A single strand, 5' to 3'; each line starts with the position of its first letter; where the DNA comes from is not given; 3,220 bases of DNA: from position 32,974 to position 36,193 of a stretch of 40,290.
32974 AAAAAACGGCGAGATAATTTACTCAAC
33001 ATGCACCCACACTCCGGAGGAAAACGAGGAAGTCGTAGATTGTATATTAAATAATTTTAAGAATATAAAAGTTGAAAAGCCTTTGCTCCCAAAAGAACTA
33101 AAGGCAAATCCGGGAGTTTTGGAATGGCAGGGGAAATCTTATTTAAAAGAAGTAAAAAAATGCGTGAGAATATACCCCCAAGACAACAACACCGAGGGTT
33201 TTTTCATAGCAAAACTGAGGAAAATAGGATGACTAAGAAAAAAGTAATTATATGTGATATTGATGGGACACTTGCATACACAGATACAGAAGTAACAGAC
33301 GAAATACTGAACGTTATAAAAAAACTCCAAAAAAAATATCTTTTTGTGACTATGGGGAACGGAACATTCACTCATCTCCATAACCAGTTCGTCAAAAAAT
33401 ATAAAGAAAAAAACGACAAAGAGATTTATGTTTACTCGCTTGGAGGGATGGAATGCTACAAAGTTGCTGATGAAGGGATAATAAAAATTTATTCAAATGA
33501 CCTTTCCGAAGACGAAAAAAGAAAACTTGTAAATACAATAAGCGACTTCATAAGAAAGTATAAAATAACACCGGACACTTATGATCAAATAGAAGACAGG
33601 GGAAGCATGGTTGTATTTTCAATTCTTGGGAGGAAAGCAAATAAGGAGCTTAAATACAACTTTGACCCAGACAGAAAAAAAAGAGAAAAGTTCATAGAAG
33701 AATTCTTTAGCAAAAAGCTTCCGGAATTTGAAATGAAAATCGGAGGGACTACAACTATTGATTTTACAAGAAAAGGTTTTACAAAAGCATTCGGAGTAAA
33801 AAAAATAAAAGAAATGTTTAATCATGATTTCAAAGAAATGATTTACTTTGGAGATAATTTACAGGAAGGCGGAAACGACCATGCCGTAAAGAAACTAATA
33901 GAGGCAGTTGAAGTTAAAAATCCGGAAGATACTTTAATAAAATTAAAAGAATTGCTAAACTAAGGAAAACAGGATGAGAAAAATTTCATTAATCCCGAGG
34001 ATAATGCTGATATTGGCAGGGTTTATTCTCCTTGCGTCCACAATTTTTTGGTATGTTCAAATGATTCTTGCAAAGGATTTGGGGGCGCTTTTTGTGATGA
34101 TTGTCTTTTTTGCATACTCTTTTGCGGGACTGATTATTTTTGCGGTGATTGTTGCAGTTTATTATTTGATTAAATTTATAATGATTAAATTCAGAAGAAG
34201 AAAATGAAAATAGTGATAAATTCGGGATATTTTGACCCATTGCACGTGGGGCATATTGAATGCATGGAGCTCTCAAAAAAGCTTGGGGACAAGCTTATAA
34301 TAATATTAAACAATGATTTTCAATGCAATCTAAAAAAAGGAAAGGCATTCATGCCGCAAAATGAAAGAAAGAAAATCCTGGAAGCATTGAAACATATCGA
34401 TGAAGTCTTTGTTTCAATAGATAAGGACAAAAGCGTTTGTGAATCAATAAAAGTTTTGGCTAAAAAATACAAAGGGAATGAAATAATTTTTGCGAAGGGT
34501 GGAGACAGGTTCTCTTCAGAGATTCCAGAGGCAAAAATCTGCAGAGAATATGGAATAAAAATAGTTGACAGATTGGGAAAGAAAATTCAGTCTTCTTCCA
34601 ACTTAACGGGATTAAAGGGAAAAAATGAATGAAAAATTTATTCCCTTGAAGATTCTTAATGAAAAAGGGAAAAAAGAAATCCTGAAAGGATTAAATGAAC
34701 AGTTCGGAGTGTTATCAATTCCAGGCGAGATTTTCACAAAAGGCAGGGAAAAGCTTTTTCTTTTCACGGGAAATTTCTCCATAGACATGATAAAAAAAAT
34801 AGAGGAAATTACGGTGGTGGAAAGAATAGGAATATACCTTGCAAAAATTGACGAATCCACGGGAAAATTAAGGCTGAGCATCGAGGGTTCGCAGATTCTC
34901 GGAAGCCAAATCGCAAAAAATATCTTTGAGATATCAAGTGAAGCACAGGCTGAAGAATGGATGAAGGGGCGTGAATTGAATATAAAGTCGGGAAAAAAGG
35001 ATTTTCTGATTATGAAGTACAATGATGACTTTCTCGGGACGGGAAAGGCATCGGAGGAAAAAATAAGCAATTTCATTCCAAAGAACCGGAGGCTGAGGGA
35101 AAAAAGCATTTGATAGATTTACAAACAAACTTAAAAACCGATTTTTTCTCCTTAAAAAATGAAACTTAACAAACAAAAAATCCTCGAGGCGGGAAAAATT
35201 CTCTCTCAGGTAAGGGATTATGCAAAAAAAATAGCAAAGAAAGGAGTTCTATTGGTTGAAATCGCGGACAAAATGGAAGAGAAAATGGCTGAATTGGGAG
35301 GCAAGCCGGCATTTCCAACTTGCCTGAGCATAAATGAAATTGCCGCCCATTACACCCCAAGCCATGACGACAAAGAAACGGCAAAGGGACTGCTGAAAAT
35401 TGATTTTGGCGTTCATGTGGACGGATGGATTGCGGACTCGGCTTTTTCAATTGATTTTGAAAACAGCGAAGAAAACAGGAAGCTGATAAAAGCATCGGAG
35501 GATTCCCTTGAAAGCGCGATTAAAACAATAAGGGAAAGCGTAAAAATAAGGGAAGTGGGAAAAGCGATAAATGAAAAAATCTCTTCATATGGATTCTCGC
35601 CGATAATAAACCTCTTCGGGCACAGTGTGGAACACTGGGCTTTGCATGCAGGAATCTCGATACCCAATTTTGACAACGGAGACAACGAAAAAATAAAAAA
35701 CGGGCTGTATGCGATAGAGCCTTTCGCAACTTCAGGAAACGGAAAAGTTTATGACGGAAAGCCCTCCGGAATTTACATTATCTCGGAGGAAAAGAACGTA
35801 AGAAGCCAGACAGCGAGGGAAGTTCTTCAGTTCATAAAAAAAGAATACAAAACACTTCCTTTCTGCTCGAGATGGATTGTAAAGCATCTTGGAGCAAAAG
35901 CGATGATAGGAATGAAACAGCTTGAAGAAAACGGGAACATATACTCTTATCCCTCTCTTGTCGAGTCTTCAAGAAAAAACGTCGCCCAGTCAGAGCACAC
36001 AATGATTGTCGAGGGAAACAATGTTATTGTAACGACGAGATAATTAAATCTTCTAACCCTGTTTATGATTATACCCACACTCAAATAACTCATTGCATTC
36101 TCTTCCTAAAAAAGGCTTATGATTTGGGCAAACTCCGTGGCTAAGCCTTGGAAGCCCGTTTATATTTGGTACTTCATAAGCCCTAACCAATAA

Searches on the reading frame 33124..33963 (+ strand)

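Call 76: search_protein_families(library=pfam, proteins=[window:33124-33963:+], max_evalue=0.0001)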
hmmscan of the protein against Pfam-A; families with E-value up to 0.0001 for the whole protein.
window:33124-33963:+ (279 aa): 2 families
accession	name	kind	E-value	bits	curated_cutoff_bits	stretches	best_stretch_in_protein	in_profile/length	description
PF03332.19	PMM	-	3.4e-19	70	22.4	1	63-278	3-219/221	Eukaryotic phosphomannomutase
PF08282.18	Hydrolase_3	-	4.7e-12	46.6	20.9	1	42-246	1-213/255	haloacid dehalogenase-like hydrolase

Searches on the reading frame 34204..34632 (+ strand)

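Call 76: search_protein_families(library=pfam, proteins=[window:34204-34632:+], max_evalue=0.0001)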
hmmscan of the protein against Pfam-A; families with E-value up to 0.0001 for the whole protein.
window:34204-34632:+ (142 aa): 1 family
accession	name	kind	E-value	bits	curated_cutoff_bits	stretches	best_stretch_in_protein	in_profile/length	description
PF01467.32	CTP_transf_like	-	1.1e-12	48.7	21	1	8-105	4-93/133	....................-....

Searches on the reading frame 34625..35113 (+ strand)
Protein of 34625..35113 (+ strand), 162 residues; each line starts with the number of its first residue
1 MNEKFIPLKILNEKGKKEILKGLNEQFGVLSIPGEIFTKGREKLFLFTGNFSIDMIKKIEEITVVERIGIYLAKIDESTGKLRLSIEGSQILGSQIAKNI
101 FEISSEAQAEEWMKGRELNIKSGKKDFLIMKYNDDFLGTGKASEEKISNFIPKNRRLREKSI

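Call 76: search_protein_families(library=pfam, proteins=[window:34625-35113:+], max_evalue=0.0001)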
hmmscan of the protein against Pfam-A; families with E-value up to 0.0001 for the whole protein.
window:34625-35113:+ (162 aa): 1 family
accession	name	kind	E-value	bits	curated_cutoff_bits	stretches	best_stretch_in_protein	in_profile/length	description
PF13636.12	Methyltranf_PUA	-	8.2e-09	35.8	27.6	1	109-157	1-49/49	RNA-binding PUA-like domain of methyltransferase RsmF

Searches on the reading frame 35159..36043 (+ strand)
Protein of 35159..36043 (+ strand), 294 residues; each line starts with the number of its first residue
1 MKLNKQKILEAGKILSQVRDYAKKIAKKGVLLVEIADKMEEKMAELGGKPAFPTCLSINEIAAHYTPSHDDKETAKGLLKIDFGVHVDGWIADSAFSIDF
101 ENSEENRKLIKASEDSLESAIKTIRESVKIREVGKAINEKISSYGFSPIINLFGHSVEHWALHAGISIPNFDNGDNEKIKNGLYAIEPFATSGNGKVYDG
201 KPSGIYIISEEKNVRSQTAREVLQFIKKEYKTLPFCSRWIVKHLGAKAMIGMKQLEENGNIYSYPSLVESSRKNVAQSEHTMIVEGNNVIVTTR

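Call 76: search_protein_families(library=pfam, proteins=[window:35159-36043:+], max_evalue=0.0001)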
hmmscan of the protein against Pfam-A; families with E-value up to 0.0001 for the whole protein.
window:35159-36043:+ (294 aa): 1 family
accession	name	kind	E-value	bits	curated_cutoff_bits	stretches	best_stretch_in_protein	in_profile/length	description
PF00557.29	Peptidase_M24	-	5.8e-27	95.3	23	1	7-211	2-195/208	Metallopeptidase family M24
